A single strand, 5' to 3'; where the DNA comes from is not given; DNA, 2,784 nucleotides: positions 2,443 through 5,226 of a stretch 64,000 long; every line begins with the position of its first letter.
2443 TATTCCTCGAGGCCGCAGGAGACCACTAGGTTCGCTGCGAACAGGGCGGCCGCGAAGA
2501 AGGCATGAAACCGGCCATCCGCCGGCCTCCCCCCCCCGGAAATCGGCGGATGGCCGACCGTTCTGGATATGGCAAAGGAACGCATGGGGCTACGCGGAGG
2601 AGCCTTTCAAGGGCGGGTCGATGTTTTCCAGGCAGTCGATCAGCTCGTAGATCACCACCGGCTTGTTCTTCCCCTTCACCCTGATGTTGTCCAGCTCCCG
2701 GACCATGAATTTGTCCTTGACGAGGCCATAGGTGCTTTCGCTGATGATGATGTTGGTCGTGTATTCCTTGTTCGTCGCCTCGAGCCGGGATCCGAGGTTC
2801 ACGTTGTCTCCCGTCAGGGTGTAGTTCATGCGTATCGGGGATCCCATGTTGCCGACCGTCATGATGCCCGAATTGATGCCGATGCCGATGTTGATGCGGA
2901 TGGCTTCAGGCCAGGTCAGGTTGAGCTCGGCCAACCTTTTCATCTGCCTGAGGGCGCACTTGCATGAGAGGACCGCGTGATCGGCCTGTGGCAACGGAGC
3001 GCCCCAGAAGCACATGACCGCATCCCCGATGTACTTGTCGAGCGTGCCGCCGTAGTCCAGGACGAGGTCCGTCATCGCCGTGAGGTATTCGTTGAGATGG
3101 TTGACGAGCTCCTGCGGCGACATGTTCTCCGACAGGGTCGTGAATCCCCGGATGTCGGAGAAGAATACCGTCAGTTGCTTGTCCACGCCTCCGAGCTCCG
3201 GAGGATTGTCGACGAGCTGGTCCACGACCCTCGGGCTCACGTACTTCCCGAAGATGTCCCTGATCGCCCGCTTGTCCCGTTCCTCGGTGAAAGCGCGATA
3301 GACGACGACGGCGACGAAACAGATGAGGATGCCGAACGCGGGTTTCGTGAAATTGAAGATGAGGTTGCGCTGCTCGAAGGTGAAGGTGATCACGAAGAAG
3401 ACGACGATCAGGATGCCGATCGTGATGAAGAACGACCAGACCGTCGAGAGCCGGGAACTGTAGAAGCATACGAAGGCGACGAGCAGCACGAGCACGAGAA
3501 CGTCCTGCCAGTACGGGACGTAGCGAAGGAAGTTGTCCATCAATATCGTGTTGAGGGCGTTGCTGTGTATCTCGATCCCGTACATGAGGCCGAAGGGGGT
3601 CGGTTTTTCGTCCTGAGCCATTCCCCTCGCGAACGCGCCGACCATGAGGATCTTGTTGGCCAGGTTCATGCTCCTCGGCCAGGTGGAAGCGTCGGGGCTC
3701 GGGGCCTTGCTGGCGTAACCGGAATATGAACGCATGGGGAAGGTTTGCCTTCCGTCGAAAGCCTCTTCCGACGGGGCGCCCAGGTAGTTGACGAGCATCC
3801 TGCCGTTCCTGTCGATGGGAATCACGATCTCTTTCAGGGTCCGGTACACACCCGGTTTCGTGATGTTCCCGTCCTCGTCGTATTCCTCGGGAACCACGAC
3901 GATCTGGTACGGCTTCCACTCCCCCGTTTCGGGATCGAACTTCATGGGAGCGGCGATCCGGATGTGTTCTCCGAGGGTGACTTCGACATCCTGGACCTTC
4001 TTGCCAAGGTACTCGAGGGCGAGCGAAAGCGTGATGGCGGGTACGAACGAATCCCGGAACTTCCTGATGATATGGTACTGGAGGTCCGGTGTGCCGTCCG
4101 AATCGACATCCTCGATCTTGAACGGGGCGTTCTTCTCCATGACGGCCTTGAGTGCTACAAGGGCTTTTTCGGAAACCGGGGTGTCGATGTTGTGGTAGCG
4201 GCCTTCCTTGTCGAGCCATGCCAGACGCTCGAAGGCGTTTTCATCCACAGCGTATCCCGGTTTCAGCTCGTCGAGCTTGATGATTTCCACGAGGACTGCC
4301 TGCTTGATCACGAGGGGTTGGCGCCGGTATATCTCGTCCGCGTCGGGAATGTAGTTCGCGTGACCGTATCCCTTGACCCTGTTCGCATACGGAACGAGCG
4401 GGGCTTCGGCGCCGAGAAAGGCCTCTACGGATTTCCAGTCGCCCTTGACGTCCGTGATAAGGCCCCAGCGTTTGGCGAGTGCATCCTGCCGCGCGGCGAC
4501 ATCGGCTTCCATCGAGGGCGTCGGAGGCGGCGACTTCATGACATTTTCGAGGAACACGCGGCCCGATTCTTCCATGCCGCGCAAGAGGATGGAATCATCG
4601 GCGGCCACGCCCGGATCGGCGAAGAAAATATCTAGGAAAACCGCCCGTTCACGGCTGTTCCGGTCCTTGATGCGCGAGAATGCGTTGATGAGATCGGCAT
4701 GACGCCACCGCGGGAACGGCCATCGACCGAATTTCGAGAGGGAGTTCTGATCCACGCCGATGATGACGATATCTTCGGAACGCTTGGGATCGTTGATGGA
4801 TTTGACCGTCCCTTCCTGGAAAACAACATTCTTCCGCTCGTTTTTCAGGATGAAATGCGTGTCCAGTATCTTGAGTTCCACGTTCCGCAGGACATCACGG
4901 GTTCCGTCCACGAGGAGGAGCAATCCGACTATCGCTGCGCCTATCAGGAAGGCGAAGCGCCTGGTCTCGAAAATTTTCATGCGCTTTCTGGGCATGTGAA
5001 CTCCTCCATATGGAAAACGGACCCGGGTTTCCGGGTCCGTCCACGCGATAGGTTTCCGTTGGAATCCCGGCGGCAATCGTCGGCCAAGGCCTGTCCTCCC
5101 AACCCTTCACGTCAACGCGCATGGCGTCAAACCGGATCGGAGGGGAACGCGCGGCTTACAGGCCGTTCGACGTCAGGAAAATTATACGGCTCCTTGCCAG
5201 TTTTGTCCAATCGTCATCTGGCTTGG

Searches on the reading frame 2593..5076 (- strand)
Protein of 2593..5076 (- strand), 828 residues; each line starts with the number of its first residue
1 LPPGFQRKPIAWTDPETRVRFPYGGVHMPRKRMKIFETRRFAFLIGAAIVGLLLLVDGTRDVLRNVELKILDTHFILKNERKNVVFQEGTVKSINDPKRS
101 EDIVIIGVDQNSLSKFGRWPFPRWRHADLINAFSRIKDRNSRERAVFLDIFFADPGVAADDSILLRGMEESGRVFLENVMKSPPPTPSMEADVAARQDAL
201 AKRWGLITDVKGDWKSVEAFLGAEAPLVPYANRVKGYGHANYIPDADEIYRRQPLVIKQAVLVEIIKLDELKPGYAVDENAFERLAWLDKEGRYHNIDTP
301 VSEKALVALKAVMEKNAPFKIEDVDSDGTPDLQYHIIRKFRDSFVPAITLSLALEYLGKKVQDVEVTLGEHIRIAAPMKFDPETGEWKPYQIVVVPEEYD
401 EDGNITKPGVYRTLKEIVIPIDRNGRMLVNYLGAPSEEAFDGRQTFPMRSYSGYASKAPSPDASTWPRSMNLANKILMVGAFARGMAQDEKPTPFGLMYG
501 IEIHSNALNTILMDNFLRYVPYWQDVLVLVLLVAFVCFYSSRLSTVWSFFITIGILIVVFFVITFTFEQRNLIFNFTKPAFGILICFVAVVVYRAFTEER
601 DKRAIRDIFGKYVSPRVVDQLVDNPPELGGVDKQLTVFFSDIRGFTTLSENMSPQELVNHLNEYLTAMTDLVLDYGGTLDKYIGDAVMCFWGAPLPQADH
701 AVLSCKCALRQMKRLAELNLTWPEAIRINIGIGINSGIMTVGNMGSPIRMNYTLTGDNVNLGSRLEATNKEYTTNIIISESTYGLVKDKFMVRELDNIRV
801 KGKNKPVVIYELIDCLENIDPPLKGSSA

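Call 21: search_protein_families(library=pfam, proteins=[window:2593-5076:-], max_evalue=0.01)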
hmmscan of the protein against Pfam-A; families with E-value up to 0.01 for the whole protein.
window:2593-5076:- (828 aa): 2 families
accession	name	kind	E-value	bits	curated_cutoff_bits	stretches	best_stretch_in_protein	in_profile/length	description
PF05226.16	CHASE2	-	4.7e-36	125.1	26.3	1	52-534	7-253/257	CHASE2 domain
PF00211.25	Guanylate_cyc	-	7.6e-27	94.5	21.9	1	634-806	8-176/183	Adenylate and Guanylate cyclase catalytic domain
